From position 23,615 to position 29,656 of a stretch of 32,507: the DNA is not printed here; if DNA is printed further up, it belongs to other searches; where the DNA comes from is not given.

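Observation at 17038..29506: Candidate uncharacterised cell-surface system: operon of two giant surface proteins, a coupled cytoplasmic orphan and a lipoprotein zinc protease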

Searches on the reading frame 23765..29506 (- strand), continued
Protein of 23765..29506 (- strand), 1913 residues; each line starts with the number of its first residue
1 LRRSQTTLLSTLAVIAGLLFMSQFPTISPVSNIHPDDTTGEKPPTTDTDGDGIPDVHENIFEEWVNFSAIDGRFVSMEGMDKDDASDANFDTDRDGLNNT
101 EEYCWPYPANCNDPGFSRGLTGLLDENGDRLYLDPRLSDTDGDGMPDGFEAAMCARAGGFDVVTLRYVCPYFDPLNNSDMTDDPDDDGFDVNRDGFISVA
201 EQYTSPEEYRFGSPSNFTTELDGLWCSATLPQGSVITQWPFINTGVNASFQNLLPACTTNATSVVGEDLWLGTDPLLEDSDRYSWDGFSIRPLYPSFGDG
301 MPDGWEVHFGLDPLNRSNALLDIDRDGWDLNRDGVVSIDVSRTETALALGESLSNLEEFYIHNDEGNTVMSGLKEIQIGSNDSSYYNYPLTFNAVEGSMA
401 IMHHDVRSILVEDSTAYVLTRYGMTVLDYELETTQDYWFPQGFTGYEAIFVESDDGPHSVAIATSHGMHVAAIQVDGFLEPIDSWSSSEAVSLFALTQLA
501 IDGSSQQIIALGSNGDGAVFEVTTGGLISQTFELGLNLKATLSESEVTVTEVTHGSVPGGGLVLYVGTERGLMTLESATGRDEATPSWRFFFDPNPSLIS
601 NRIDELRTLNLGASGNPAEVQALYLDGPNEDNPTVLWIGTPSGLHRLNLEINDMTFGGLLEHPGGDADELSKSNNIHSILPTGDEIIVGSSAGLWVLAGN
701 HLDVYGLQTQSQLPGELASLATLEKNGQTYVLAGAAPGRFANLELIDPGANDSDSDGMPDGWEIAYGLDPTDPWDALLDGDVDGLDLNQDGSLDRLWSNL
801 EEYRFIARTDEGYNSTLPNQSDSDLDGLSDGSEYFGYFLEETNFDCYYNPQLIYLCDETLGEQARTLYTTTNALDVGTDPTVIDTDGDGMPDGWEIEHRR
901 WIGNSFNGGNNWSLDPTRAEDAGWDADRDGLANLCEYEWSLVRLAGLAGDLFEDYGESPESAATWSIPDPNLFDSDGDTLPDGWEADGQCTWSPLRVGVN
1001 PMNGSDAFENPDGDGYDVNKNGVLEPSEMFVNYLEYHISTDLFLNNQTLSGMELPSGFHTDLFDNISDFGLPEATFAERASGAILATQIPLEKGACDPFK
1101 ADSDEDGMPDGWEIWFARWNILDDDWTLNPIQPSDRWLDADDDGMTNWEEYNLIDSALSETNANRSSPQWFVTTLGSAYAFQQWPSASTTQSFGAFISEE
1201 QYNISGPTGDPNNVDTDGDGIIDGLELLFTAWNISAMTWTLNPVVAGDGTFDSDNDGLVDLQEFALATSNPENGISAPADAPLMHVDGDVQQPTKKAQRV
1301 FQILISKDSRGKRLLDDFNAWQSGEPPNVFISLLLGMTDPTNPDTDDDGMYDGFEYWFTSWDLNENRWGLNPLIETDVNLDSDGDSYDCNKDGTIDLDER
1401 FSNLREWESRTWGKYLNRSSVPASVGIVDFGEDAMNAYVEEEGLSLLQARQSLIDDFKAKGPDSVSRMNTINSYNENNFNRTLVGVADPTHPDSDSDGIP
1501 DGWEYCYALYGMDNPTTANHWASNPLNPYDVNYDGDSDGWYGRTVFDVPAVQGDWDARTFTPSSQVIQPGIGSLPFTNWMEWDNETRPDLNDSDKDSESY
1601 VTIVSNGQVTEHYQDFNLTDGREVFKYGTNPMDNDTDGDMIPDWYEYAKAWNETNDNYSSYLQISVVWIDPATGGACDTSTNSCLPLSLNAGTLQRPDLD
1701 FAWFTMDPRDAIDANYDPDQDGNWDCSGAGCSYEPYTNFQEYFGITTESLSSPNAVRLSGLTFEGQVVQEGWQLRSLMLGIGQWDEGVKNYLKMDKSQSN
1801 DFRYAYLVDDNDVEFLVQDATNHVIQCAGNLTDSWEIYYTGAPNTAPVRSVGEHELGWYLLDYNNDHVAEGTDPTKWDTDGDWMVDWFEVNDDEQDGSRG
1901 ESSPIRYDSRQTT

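Call 54: find_encoding_contigs(protein=P0342, flank=10000, max_places=1)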
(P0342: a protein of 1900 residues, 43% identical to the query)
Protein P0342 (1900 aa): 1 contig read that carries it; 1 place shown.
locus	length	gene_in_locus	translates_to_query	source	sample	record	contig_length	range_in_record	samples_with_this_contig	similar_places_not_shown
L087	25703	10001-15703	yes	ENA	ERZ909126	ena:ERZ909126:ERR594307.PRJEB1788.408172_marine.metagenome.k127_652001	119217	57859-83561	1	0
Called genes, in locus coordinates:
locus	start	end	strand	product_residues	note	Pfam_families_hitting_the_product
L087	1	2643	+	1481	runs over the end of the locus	PF17957:Big_7 (faint)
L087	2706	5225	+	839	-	PF13191:AAA_16 (weak), PF00515:TPR_1 (faint), PF07719:TPR_2 (faint), PF17874:TPR_MalT (faint), PF07721:TPR_4 (faint), PF13176:TPR_7 (faint), PF13424:TPR_12 (weak)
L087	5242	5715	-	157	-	-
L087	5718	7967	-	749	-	-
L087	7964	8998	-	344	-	-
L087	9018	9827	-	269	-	PF00753:Lactamase_B, PF23023:Anti-Pycsar_Apyc1, PF12706:Lactamase_B_2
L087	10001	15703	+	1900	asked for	-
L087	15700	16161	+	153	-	-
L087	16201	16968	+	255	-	-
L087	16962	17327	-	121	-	-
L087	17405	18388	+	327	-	PF01470:Peptidase_C15, PF00293:NUDIX, PF14815:NUDIX_4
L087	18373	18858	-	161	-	-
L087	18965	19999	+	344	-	PF00535:Glycos_transf_2, PF13641:Glyco_tranf_2_3 (faint)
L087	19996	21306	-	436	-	PF01757:Acyl_transf_3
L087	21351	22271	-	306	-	PF01145:Band_7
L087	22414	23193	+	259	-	-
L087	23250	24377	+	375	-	PF00226:DnaJ, PF01556:DnaJ_C, PF00684:DnaJ_CXXCXGXG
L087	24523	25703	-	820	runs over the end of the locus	PF00082:Peptidase_S8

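Call 55: find_encoding_contigs(protein=P0331, flank=10000, max_places=1)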
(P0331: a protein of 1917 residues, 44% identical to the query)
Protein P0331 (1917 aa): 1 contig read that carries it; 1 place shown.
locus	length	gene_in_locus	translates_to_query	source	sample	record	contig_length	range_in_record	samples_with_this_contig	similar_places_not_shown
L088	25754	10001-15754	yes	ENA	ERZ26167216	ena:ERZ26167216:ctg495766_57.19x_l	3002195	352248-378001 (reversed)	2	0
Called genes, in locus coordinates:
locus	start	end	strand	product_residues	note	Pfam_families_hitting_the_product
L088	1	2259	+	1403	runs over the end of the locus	PF13229:Beta_helix, PF17957:Big_7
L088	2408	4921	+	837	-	PF13191:AAA_16, PF13401:AAA_22 (weak), PF07719:TPR_2 (faint), PF13176:TPR_7 (faint), PF13181:TPR_8 (faint), PF13424:TPR_12, PF14938:SNAP (weak), PF13424:TPR_12, +7 more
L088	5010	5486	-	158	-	-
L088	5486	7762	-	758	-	-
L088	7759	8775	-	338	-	-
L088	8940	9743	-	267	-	PF00753:Lactamase_B, PF23023:Anti-Pycsar_Apyc1 (weak), PF12706:Lactamase_B_2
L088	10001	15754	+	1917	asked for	-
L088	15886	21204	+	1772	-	-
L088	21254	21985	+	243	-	-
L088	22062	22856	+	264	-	-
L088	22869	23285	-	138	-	-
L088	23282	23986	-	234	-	-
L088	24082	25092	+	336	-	PF01470:Peptidase_C15, PF00293:NUDIX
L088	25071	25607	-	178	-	-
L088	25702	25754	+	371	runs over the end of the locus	PF00535:Glycos_transf_2, PF13641:Glyco_tranf_2_3 (faint)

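Call 56: find_encoding_contigs(protein=P0340, flank=10000, max_places=1)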
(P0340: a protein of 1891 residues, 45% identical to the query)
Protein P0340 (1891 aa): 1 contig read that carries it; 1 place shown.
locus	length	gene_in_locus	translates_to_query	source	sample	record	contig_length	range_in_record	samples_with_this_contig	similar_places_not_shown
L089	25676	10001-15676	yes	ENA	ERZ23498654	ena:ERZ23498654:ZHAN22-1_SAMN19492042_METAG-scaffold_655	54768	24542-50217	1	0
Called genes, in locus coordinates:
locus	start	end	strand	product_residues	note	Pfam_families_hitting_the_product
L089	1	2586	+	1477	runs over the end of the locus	PF13229:Beta_helix (weak), PF17957:Big_7 (weak)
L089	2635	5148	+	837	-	PF13191:AAA_16, PF13401:AAA_22 (faint), PF13428:TPR_14 (faint), PF00515:TPR_1 (faint), PF07719:TPR_2 (faint), PF13374:TPR_10 (faint), PF13424:TPR_12, PF13424:TPR_12, +5 more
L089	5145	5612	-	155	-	-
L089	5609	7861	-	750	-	-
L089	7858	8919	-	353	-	-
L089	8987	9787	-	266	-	PF00753:Lactamase_B, PF23023:Anti-Pycsar_Apyc1, PF12706:Lactamase_B_2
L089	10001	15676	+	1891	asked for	-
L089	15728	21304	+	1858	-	-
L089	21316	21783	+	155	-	-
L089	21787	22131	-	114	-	-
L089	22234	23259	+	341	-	PF01470:Peptidase_C15 (faint), PF00293:NUDIX, PF14815:NUDIX_4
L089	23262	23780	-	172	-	PF01877:RNA_binding (weak)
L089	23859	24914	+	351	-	PF00535:Glycos_transf_2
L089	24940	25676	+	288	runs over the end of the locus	PF13240:Zn_Ribbon_1 (weak)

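Call 57: find_encoding_contigs(protein=P0343, flank=10000, max_places=1)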
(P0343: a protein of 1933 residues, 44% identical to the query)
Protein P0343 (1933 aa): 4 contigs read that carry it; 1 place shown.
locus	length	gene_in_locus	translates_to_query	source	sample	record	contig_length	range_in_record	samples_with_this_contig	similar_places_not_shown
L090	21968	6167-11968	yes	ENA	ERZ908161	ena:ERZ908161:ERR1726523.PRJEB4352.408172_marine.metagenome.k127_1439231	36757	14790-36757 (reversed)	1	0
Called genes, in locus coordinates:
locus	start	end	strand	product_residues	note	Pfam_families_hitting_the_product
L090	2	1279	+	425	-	?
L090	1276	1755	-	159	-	-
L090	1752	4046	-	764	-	-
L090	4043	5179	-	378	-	-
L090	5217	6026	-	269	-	PF00753:Lactamase_B, PF23023:Anti-Pycsar_Apyc1, PF12706:Lactamase_B_2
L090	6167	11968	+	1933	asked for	-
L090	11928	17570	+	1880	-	-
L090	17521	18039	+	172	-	-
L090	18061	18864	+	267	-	-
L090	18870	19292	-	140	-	-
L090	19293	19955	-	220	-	-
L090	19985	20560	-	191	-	-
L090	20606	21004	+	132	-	PF00293:NUDIX, PF14815:NUDIX_4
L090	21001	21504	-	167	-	-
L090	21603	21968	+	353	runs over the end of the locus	PF00535:Glycos_transf_2, PF13641:Glyco_tranf_2_3 (faint)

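Call 74: search_protein_families(library=pfam, alignment_id=A2, max_evalue=1)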
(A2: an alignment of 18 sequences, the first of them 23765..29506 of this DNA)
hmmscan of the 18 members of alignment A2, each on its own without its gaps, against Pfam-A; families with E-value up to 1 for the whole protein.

A. member 1, window:23765-29506:- (1913 aa): 4 families
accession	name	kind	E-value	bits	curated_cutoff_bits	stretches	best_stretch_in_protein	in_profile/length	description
PF18884.5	TSP3_bac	-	9.5e-05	22.6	25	3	139-152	1-14/22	Bacterial TSP3 repeat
PF00036.39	EF-hand_1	-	0.14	12.2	25.4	1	1251-1265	9-23/29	EF hand domain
PF13499.12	EF-hand_7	-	0.21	12.4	30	0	1251-1265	49-63/67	EF-hand domain pair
PF13202.12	EF-hand_5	-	0.34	10.9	25.9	1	189-201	8-20/25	EF hand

B. families by the number of members that match (of 18 scanned): 11 families
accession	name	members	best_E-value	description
PF18884.5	TSP3_bac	18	1.3e-13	Bacterial TSP3 repeat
PF05042.19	Caleosin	7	0.018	Caleosin related protein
PF03495.19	Binary_toxB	4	0.067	Clostridial binary toxin B/anthrax toxin PA Ca-binding domain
PF13499.12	EF-hand_7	3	0.007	EF-hand domain pair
PF13202.12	EF-hand_5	2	0.34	EF hand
PF13405.12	EF-hand_6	1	0.018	EF-hand domain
PF23366.1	Beta-prop_HVO_0234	1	0.019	HVO_0234-like, beta propeller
PF17475.7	Binary_toxB_2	1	0.063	Clostridial binary toxin B/anthrax toxin PA domain 2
PF25037.1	VPS13_C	1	0.11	Intermembrane lipid transfer protein VPS13, C-terminal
PF00036.39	EF-hand_1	1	0.14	EF hand domain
PF17005.11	WD40_like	1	0.35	WD40-like domain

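Call 92: find_related_loci(query=A9, collection=metagenome_contigs, flank=10000)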
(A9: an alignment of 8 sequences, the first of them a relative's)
Query A9 (153 aa) in metagenome_contigs; peptide patterns used: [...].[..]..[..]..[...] (x = any residue, [..] = any of these).
521 stretches matched a pattern; 442 encode a relative of the query (tblastn E <= 1e-3); the best 80 are kept; 80 distinct loci.
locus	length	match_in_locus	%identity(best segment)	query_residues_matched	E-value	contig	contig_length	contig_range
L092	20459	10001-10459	100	1-153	2e-97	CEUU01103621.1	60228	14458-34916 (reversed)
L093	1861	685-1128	76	6-153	6e-74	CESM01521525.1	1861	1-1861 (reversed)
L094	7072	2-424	70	13-153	1e-60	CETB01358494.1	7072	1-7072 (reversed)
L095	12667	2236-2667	67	10-153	1e-59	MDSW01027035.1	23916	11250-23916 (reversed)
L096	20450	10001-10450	69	6-153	8e-59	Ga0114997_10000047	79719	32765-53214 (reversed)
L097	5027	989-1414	67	12-153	2e-58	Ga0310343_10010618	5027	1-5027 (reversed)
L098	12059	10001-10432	66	10-153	1e-58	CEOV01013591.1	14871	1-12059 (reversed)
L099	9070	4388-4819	66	10-153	1e-58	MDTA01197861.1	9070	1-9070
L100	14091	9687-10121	68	10-153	2e-57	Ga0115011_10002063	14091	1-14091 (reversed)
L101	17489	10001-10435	68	10-153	2e-57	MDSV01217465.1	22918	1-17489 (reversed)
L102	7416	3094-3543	65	6-153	2e-56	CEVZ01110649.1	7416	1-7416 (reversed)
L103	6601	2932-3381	64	6-153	8e-55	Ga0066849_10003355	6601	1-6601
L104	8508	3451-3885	63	10-153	2e-54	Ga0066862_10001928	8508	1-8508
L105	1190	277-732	63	2-153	4e-57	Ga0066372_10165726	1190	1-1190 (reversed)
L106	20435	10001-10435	49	8-153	4e-45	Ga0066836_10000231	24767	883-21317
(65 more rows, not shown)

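Call 110: search_protein_families(library=pfam, proteins=[L083:22201-22764:-, L084:5737-7887:-, L084:5264-5737:-, L084:7884-8921:-], max_evalue=0.1)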
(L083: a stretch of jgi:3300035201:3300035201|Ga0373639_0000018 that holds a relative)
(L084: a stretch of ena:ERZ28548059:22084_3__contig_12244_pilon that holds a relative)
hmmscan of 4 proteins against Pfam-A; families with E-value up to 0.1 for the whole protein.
L083:22201-22764:- (187 aa): 1 family
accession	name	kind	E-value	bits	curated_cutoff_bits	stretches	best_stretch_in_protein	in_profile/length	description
PF01757.29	Acyl_transf_3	-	0.0089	15.6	31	0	38-95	216-273/326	Acyltransferase domain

L084:5737-7887:- (716 aa): 1 family
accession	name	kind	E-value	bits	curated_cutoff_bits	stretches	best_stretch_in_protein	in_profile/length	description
PF23960.2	DUF7289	-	0.0011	18.9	27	1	12-82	2-72/238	Family of unknown function (DUF7289)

L084:5264-5737:- (157 aa): 2 families
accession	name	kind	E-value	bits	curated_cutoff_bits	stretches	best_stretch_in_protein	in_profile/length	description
PF23928.1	DUF7266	-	8.5e-05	22.7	27.6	1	9-152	2-144/145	Family of unknown function (DUF7266)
PF18370.7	RGI_lyase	-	0.062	14.1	27.8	0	82-109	20-47/86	Rhamnogalacturonan I lyases beta-sheet domain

L084:7884-8921:- (345 aa): 2 families
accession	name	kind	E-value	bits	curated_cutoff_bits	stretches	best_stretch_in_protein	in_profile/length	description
PF23960.2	DUF7289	-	7.3e-05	22.9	27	1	12-75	2-63/238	Family of unknown function (DUF7289)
PF07790.16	Pilin_N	-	0.00014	23.1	25.2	1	12-38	2-28/78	Archaeal Type IV pilin, N-terminal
